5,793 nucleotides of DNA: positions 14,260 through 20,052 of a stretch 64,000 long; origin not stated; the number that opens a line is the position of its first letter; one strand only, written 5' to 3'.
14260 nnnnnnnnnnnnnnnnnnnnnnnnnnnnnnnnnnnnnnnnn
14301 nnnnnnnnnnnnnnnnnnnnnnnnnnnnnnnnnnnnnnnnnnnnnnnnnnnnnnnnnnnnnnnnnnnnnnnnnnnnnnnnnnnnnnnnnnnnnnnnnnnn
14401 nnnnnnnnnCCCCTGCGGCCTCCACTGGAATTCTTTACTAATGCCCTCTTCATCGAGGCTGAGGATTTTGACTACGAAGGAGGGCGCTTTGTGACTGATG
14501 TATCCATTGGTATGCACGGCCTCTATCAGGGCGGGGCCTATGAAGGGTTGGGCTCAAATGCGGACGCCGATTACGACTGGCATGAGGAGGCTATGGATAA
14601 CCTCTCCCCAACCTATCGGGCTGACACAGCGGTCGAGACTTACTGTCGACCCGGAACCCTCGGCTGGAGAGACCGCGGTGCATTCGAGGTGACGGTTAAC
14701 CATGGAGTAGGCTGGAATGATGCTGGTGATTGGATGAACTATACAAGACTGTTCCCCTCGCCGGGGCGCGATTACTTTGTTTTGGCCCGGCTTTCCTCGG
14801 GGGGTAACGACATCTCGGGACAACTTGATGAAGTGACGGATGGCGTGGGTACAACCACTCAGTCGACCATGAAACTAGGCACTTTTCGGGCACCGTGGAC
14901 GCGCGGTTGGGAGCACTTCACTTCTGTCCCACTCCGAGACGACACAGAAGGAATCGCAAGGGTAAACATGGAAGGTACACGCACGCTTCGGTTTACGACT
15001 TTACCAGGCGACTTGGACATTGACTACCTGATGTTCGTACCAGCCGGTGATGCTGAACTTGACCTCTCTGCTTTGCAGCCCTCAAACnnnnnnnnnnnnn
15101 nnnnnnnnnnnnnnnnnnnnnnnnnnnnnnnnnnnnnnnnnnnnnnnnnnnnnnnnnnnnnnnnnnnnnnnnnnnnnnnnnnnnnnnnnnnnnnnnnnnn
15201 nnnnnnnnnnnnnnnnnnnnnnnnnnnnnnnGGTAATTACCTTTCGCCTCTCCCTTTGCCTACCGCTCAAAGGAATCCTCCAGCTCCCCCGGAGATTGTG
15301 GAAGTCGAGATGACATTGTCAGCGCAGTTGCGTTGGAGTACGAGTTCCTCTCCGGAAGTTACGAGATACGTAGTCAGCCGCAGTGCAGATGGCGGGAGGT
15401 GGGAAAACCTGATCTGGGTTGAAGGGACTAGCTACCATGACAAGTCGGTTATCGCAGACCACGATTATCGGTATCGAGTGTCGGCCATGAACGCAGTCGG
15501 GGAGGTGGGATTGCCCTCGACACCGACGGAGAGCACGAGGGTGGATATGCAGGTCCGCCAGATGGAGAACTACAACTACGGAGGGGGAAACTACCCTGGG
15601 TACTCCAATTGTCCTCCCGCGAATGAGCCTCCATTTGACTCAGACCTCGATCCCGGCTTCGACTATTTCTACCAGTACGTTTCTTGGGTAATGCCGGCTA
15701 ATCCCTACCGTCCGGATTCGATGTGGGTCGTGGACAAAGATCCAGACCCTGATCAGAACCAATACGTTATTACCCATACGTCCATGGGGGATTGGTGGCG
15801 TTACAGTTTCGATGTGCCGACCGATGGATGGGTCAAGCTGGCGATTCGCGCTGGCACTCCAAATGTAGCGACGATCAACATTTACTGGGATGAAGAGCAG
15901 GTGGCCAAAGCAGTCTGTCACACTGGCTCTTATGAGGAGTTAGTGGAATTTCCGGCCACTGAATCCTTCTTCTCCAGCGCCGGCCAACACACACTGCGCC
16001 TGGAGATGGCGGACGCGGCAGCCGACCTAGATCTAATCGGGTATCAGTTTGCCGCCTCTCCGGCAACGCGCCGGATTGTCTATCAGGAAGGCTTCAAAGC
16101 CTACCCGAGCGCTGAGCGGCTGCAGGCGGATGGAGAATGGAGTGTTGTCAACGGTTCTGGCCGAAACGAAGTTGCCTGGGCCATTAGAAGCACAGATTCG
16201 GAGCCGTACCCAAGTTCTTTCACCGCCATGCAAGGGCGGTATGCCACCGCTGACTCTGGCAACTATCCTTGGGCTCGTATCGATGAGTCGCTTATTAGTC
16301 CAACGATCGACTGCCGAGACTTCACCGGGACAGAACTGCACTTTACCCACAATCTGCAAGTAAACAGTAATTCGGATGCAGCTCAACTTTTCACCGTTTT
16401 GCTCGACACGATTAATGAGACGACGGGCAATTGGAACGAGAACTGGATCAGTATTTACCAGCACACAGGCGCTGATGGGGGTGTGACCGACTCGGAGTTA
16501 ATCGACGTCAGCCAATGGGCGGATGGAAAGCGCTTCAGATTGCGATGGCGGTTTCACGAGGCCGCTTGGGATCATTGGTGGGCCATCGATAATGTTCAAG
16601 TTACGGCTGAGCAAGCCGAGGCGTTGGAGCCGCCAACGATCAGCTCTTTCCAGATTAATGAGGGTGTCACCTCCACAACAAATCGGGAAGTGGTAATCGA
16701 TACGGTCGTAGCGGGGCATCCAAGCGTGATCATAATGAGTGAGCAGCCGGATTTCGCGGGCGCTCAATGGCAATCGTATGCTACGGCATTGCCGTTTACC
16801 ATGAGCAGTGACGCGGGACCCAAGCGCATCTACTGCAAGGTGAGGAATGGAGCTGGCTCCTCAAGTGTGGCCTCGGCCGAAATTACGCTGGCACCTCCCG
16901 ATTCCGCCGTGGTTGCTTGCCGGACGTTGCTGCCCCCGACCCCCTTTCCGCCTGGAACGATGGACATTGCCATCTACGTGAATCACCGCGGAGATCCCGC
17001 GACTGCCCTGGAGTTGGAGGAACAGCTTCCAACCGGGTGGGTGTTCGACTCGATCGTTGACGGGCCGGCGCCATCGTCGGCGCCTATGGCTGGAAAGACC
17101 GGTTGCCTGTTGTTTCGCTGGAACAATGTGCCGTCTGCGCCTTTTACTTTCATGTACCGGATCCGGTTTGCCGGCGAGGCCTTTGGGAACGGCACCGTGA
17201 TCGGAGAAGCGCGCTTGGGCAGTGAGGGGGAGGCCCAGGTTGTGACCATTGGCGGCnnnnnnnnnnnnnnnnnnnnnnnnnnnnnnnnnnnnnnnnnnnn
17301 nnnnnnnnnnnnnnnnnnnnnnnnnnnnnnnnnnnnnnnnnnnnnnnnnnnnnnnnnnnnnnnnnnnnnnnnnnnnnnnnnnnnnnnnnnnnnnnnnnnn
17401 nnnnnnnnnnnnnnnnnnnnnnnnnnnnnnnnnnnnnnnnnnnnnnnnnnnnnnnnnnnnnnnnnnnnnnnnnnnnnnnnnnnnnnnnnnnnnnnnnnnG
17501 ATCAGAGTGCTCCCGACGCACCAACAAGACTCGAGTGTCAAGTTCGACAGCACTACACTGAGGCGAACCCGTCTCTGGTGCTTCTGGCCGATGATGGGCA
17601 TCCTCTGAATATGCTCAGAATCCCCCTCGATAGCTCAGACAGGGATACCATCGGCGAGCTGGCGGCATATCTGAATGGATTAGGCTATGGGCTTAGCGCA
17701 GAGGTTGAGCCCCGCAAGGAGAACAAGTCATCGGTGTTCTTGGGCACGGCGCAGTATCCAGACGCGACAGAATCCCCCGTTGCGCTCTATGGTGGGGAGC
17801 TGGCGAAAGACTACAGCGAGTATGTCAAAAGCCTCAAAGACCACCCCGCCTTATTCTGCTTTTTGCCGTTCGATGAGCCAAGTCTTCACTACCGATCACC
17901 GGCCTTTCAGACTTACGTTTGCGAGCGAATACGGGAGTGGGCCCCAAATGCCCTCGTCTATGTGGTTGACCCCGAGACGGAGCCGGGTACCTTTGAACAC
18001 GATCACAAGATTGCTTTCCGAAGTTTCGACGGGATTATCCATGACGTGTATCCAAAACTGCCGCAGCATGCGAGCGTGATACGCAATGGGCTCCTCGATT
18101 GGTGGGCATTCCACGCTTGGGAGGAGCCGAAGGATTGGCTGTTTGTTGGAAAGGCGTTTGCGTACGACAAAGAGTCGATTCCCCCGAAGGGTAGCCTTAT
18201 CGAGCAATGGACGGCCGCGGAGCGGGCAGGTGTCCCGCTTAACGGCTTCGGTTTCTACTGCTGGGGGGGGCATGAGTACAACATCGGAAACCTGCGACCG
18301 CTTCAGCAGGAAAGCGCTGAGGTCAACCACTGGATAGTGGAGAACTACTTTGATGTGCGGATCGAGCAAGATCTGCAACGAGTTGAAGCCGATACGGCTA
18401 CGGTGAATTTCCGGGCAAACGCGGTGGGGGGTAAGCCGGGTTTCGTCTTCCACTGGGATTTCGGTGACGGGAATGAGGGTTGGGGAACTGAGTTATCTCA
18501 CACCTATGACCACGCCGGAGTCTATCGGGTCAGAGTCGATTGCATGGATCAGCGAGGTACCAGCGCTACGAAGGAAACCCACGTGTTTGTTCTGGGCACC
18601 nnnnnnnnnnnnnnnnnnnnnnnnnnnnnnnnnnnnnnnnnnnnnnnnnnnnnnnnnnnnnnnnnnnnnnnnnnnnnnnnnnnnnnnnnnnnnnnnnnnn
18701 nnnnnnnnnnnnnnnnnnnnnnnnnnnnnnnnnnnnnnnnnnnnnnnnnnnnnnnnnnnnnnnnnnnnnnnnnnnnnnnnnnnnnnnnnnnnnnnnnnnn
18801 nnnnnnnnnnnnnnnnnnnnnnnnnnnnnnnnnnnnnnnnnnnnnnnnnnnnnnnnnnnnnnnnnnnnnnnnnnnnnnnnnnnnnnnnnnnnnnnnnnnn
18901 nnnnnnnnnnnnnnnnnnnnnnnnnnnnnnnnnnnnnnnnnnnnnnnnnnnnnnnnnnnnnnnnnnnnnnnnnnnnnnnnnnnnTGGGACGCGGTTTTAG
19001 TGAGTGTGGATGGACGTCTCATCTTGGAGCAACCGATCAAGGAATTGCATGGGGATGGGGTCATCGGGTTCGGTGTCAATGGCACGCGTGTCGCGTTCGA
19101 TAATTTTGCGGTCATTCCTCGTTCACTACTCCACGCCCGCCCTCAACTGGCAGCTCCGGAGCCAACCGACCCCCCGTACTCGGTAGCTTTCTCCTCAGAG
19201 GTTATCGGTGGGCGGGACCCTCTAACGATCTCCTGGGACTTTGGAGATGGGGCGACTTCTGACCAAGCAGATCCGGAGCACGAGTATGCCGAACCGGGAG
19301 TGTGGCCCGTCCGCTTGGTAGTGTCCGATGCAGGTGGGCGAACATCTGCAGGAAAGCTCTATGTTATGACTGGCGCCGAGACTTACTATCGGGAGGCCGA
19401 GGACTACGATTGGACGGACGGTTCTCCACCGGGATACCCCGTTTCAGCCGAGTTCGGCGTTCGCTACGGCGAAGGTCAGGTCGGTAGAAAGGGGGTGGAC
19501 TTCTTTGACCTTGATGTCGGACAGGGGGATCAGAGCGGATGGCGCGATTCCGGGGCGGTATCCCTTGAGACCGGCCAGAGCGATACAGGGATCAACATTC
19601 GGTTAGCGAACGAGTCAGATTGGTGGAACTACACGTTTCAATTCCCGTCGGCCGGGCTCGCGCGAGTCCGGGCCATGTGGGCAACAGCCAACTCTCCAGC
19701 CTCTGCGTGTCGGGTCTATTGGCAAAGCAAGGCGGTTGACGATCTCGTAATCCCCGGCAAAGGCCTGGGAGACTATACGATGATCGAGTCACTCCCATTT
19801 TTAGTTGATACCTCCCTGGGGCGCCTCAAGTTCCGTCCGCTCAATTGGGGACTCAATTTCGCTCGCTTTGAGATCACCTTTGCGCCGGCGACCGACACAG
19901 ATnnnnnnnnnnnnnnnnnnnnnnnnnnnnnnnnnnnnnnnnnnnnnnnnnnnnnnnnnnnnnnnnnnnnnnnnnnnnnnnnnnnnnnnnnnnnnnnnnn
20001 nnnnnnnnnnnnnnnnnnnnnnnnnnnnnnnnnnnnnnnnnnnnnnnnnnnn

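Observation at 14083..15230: A CBM-like beta-sandwich module is inserted inside the first PA14 domain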

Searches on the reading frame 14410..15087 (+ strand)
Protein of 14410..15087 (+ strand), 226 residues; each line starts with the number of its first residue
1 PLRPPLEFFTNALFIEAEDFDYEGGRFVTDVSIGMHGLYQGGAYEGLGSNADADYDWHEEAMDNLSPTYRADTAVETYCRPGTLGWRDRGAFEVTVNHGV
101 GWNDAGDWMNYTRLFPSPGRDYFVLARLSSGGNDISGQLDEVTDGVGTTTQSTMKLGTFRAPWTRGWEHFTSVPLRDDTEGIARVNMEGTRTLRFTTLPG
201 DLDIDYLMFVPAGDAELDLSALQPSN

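Call 6: search_protein_families(library=pfam, proteins=[window:14410-15087:+], max_evalue=10)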
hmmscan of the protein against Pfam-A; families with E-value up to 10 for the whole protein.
window:14410-15087:+ (226 aa): 1 family
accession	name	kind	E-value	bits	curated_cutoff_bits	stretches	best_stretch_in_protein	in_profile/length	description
PF03422.21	CBM_6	-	4.6e-07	30.6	28.9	1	96-209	21-123/125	Carbohydrate binding module (family 6)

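Call 19: search_solved_structures(query=window:14410-15087:+, max_evalue=10, show_alignments=2)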
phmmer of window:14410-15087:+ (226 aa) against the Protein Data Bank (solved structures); distinct sequences matched with E-value up to 10: 0.

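Call 44: search_solved_structures(query=A4, max_evalue=1, show_alignments=2)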
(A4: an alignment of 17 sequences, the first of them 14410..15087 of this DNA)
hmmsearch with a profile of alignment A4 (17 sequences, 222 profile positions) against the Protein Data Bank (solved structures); distinct sequences matched with E-value up to 1: 10.
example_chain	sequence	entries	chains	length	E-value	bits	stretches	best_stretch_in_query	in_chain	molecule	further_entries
5la2_A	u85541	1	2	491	5e-08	36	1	51-208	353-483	Carbohydrate binding family 6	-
2y8k_A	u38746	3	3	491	5e-08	35.9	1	51-208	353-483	CARBOHYDRATE BINDING FAMILY 6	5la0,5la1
5g56_A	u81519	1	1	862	2e-06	30.7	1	51-210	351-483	CARBOHYDRATE BINDING FAMILY 6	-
8zvk_A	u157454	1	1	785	8.8e-06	28.6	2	96-206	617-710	AaBgIC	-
1uxz_A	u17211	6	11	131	0.0066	19.2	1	79-171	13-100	CELLULASE B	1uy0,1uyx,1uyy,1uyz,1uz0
5fui_A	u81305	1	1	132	0.0085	18.9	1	96-170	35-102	ENDO-1,3-BETA-GLUCANASE, FAMILY GH16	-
1w9s_A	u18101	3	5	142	0.02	17.6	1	96-169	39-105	BH0236 PROTEIN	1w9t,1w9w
2cdo_A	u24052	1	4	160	0.026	17.2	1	84-130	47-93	BETA-AGARASE 1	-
2cdp_A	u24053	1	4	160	0.034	16.9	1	85-129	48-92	BETA-AGARASE 1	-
5djt_A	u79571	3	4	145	0.79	12.4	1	126-190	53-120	NPH1-2 | NPH1-1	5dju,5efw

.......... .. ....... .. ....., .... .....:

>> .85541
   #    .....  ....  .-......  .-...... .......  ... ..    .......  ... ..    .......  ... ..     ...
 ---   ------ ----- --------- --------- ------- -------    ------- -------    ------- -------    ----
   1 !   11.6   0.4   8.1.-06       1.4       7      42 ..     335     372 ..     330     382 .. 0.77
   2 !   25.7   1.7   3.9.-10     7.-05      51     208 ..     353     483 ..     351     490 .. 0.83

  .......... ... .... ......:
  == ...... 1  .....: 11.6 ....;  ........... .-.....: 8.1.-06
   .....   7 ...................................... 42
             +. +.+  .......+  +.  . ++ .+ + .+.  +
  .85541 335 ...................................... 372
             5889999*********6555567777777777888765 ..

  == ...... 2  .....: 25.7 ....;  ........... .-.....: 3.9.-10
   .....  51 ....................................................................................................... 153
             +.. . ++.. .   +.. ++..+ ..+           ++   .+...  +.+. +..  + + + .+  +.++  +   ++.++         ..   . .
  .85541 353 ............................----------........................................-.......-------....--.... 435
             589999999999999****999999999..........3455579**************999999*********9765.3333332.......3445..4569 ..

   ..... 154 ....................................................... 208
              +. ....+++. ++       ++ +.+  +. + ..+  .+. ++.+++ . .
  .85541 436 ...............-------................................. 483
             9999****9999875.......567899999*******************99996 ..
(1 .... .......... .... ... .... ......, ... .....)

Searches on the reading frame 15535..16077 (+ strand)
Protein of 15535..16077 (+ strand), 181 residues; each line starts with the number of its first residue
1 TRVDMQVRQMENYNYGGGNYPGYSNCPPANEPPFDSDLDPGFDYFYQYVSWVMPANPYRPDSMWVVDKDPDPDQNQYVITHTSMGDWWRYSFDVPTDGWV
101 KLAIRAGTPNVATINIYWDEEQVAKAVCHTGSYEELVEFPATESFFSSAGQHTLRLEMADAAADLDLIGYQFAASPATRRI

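Call 6: search_protein_families(library=pfam, proteins=[window:15535-16077:+], max_evalue=10)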
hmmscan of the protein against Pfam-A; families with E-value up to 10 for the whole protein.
window:15535-16077:+ (181 aa): 5 families
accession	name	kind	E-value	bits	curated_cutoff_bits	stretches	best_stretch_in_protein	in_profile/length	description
PF18099.7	CBM_35_2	-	0.00013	22.5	23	1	74-167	13-109/112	Carbohydrate binding module (family 35)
PF03422.21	CBM_6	-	0.00044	21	28.9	1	66-166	13-119/125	Carbohydrate binding module (family 6)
PF13364.12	BetaGal_ABD2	-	0.014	16.5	23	1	51-156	7-104/112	Beta-galactosidase second all-beta domain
PF03644.19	Glyco_hydro_85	-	0.079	12.9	22.2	1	70-123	10-69/302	Glycosyl hydrolase family 85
PF16850.11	Inhibitor_I66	-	0.096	13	27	1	60-93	81-114/146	Peptidase inhibitor I66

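Call 65: search_protein_families(library=ncbifam, proteins=[window:15535-16077:+], max_evalue=0.01)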
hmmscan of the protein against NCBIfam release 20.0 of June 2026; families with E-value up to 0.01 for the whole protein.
window:15535-16077:+ (181 aa): 0 families

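Call 71: search_solved_structures(query=window:15535-16077:+, max_evalue=10)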
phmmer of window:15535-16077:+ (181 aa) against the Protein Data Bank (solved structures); distinct sequences matched with E-value up to 10: 4.
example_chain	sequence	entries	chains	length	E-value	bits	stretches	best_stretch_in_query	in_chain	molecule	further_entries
5a40_E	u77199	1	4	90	0.11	15.2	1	60-120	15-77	MONOBODIES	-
3le0_A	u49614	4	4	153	0.57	12.9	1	63-167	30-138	Platelet aggregation factor Sm-hPAF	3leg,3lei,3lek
4gwi_A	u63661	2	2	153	0.85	12.4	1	65-167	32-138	Platelet aggregation factor Sm-hPAF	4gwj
3o0k_A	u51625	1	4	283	1.7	11.3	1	88-134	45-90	Aldo/keto reductase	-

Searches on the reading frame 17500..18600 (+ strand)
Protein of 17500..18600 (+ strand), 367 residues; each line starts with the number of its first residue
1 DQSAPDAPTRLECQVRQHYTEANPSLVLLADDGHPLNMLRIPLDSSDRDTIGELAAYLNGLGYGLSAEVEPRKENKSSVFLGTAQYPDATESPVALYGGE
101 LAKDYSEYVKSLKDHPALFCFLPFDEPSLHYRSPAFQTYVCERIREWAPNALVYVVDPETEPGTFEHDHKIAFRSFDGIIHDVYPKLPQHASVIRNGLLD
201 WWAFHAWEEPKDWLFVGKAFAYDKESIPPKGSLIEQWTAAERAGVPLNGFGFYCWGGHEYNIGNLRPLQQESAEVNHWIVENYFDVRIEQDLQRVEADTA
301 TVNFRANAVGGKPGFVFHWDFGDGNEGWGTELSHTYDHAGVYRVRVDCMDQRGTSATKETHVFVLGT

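Call 79: search_solved_structures(query=window:17500-18600:+, max_evalue=1)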
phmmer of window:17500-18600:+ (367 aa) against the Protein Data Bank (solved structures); distinct sequences matched with E-value up to 1: 13.
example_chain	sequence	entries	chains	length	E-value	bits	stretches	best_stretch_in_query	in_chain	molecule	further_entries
9lrk_A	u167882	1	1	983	2.7e-08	36.4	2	316-360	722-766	Collagenase ColH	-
9lqj_A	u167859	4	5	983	2.7e-08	36.4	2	316-360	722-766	Collagenase ColH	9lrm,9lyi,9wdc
4u6t_A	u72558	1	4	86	7.3e-06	28.4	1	316-360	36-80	ColH protein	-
4u7k_A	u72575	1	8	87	7.5e-06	28.4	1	316-360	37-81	ColH protein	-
2y72_A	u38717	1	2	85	4e-05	26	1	316-359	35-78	COLLAGENASE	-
4jrw_A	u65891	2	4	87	4.1e-05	25.9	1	316-359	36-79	Collagenase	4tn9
4aqo_A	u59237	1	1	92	4.8e-05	25.7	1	316-359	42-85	COLLAGENASE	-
1l0q_A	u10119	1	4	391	0.001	21.3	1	316-360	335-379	Surface layer protein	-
2c26_A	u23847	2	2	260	0.0012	21.1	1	316-357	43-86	ENDOGLUCANASE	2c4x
2y3u_A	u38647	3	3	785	0.0013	20.9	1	316-359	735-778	COLLAGENASE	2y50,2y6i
4jgu_A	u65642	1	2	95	0.0091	18.2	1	317-359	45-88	ColH protein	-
4l9d_A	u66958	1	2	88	0.061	15.5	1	316-360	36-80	Protease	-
6aem_A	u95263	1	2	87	0.085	15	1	316-358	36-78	PKD domain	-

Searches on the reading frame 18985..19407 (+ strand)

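Call 48: search_protein_families(library=pfam, proteins=[window:18985-19407:+], max_evalue=0.01)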
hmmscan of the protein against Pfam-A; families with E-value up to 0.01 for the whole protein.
window:18985-19407:+ (141 aa): 2 families
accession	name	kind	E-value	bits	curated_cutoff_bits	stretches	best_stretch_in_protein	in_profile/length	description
PF18911.6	PKD_4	-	4.7e-15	55.9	27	1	62-122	15-77/85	PKD domain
PF00801.26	PKD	-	3e-10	40.4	23.5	1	59-122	9-74/80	PKD domain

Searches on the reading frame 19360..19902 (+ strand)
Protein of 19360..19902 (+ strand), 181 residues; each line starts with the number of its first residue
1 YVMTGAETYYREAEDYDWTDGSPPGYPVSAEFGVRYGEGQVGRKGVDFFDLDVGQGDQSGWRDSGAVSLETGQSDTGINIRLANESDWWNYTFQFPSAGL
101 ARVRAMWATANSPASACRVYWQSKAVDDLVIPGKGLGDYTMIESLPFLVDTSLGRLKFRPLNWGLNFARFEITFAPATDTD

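Call 6: search_protein_families(library=pfam, proteins=[window:19360-19902:+], max_evalue=10)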
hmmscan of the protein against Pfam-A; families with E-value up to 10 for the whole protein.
window:19360-19902:+ (181 aa): 1 family
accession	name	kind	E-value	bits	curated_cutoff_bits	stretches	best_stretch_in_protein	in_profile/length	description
PF03422.21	CBM_6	-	0.036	14.8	28.9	1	63-123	7-68/125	Carbohydrate binding module (family 6)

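Call 65: search_protein_families(library=ncbifam, proteins=[window:19360-19902:+], max_evalue=0.01)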
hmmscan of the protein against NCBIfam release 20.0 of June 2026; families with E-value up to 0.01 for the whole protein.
window:19360-19902:+ (181 aa): 0 families

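Call 72: search_solved_structures(query=window:19360-19902:+, max_evalue=10)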
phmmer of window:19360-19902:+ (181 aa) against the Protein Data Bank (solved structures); distinct sequences matched with E-value up to 10: 0.
